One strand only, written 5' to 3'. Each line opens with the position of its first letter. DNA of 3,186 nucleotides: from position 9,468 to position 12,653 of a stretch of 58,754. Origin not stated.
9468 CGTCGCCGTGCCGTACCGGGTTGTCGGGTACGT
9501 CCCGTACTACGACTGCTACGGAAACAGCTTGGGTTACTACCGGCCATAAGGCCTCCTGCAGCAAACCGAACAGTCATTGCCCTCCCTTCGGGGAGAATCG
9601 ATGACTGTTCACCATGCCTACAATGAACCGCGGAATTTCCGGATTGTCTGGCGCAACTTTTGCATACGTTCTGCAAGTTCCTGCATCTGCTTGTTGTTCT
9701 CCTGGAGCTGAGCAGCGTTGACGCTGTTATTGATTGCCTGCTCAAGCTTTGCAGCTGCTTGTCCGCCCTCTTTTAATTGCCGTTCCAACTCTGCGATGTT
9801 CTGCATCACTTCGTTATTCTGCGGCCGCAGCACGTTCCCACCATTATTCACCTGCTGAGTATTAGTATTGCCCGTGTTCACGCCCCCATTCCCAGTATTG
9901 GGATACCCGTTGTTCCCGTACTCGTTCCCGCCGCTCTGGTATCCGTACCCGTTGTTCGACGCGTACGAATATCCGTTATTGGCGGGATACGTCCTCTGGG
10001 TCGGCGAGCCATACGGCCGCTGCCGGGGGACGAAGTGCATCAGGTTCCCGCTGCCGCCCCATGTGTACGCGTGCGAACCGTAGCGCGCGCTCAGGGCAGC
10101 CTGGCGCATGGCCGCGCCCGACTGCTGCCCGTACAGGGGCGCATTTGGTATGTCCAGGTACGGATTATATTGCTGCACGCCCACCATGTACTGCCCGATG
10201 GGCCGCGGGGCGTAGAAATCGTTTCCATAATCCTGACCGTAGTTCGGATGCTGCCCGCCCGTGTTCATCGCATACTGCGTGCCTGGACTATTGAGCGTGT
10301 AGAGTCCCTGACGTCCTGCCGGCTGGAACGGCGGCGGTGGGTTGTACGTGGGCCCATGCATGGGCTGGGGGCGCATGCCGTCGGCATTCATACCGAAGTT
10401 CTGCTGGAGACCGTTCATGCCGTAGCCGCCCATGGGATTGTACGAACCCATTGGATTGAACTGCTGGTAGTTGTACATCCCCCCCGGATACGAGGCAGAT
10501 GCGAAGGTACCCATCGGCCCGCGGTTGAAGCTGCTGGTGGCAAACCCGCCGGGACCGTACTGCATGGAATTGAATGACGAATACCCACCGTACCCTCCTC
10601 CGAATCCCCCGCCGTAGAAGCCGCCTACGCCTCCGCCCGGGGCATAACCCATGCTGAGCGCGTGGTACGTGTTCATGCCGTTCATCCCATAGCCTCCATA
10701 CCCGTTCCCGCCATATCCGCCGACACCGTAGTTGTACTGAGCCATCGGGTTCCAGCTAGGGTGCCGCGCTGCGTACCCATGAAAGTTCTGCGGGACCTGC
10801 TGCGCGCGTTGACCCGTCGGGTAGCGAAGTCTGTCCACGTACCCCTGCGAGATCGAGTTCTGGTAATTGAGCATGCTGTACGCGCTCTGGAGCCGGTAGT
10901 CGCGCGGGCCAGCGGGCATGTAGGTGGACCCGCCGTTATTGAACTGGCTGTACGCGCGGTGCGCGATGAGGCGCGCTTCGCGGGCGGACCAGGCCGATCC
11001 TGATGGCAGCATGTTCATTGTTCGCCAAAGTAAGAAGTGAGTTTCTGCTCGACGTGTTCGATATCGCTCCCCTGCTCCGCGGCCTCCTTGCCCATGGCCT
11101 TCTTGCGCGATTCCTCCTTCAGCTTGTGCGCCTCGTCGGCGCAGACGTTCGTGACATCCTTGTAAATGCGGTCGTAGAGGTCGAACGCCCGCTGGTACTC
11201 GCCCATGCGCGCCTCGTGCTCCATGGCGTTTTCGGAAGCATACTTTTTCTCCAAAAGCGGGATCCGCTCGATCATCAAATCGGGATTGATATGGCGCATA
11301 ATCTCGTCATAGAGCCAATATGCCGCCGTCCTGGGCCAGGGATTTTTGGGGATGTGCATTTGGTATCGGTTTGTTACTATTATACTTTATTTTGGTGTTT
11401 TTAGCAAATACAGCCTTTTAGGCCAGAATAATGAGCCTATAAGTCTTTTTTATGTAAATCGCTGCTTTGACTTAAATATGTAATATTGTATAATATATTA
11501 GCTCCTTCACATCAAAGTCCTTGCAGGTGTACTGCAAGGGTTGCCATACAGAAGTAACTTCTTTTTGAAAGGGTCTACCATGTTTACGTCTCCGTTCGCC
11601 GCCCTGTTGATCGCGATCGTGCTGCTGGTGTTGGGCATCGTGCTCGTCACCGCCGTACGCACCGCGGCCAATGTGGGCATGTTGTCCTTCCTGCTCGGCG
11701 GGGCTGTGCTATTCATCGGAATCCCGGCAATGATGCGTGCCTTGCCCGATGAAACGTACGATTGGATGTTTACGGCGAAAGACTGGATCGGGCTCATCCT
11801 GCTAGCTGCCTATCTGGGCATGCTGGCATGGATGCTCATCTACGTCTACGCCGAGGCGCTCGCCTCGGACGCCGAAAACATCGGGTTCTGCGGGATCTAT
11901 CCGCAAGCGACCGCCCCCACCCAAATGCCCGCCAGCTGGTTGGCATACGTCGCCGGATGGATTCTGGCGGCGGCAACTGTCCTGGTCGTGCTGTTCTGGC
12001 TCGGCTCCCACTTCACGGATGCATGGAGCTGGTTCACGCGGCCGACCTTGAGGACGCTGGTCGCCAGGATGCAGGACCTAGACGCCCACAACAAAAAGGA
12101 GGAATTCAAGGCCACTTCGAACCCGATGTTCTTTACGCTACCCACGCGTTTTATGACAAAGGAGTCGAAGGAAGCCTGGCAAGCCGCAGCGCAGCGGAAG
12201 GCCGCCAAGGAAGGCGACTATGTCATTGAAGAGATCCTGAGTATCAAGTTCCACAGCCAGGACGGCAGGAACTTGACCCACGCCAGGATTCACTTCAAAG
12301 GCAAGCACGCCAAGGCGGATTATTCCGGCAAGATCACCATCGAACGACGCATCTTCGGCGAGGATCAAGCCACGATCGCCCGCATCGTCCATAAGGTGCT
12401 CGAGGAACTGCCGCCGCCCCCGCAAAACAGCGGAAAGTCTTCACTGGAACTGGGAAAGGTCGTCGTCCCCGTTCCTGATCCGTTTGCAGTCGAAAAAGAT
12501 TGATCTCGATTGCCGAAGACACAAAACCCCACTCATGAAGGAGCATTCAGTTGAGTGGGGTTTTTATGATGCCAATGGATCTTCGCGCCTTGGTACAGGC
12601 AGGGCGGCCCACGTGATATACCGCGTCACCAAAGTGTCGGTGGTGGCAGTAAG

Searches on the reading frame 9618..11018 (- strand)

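Call 8: search_protein_families(library=pfam, proteins=[window:9618-11018:-], max_evalue=1)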
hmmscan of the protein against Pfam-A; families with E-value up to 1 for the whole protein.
window:9618-11018:- (466 aa): 9 families
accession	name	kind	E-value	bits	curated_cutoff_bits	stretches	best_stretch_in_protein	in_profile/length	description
PF20270.3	CATRA-C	-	0.0054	17.9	24.6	1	394-460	24-90/137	CASPASE and TPR Repeat-Associated C-terminal domain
PF01544.23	CorA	-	0.031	14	27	1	395-463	140-212/292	CorA-like Mg2+ transporter protein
PF04108.17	ATG17_like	-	0.16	11.8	43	1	387-460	111-190/355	Autophagy protein ATG17-like domain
PF03961.19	FapA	-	0.24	11.4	31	1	401-461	151-214/272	Flagellar Assembly Protein A beta solenoid domain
PF02581.23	TMP-TENI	-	0.36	10.6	27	1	418-462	11-55/180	Thiamine monophosphate synthase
PF22888.1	FIMAH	-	0.64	11.1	24.8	1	408-463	4-59/81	FIMAH domain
PF14712.11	Snapin_Pallidin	-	0.69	10.9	29.6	0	397-458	25-84/89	Snapin/Pallidin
PF24073.1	DUF7365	-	0.82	10.3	27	0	406-464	33-92/101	Coiled-coil region of unknown function (DUF7365)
PF07889.17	DUF1664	-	0.83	10.1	34.6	0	387-461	47-119/124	Protein of unknown function (DUF1664)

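Call 9: search_protein_families(library=ncbifam, proteins=[window:9618-11018:-], max_evalue=1)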
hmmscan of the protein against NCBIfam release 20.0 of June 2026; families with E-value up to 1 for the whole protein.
window:9618-11018:- (466 aa): 5 families
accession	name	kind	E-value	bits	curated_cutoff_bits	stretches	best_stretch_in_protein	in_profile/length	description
NF049872.2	cytotoxin_MakB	equivalog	0.00025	20.5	240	1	386-463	97-176/349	alpha-pore-forming cytotoxin subunit MakB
NF052320.1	Cbp1_fam_LP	subfamily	0.043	13.3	90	1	384-460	80-154/286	Cbp1 family collagen-binding glycoprotein adhesin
NF040697.1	VPA1267_fam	equivalog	0.18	12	90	1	394-462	48-116/143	VPA1267 family protein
NF009646.0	PRK13182.1-1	equivalog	0.22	11.4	262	1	389-461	68-148/180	chromosome-anchoring protein RacA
NF049873.2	cytotoxin_MakE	exception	0.54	9.2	360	1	392-463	110-183/352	alpha-pore-forming cytotoxin subunit MakE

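Call 44: search_protein_families(library=phrogs, proteins=[window:9618-11018:-], max_evalue=0.1)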
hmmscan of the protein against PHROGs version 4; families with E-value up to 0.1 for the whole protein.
window:9618-11018:- (466 aa): 2 families
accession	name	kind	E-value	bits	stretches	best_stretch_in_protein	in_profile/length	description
phrog_6631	-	unknown function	0.017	15.6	1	390-459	44-111/251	-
phrog_17847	-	unknown function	0.09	13.3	0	403-461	164-221/271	-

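Call 45: search_protein_families(library=padloc, proteins=[window:9618-11018:-], max_evalue=0.1)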
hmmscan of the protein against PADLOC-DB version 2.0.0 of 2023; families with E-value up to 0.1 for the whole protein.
window:9618-11018:- (466 aa): 0 families

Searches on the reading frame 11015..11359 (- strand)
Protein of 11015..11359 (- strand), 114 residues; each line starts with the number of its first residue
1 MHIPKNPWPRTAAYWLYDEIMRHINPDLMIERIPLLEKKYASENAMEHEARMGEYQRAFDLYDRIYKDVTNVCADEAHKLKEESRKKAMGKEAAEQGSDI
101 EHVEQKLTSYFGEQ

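Call 44: search_protein_families(library=phrogs, proteins=[window:11015-11359:-], max_evalue=0.1)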
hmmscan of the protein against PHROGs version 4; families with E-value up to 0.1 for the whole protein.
window:11015-11359:- (114 aa): 2 families
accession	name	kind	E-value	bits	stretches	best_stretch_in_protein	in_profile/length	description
phrog_26131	-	unknown function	0.025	16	1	12-83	5-80/82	-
phrog_25576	-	unknown function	0.06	14.4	0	16-49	13-42/43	-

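Call 45: search_protein_families(library=padloc, proteins=[window:11015-11359:-], max_evalue=0.1)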
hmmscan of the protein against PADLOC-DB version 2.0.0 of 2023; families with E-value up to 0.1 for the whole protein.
window:11015-11359:- (114 aa): 0 families

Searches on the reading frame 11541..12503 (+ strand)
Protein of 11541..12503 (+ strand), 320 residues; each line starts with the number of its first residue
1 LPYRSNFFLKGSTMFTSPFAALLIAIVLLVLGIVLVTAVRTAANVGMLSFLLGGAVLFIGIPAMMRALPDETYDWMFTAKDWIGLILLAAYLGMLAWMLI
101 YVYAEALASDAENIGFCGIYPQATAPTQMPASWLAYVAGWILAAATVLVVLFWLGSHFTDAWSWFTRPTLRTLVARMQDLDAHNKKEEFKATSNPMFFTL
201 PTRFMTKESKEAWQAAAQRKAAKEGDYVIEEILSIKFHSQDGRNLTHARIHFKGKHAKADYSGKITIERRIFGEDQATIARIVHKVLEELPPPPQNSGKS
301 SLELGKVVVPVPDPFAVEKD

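Call 8: search_protein_families(library=pfam, proteins=[window:11541-12503:+], max_evalue=1)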
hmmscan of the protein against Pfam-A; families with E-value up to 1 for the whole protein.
window:11541-12503:+ (320 aa): 0 families

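Call 9: search_protein_families(library=ncbifam, proteins=[window:11541-12503:+], max_evalue=1)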
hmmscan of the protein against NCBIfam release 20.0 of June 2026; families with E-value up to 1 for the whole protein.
window:11541-12503:+ (320 aa): 2 families
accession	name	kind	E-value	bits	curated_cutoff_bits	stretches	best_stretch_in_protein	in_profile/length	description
NF043065.1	MMSYN1_0478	equivalog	0.017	15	170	1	42-116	41-118/190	MFS transporter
NF001419.0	PRK00293.1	subfamily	0.39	9.2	330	1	66-158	354-442/574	protein-disulfide reductase DsbD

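Call 44: search_protein_families(library=phrogs, proteins=[window:11541-12503:+], max_evalue=0.1)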
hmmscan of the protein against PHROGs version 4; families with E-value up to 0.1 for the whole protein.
window:11541-12503:+ (320 aa): 0 families

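Call 45: search_protein_families(library=padloc, proteins=[window:11541-12503:+], max_evalue=0.1)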
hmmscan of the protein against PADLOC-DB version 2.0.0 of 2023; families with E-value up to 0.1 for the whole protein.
window:11541-12503:+ (320 aa): 0 families
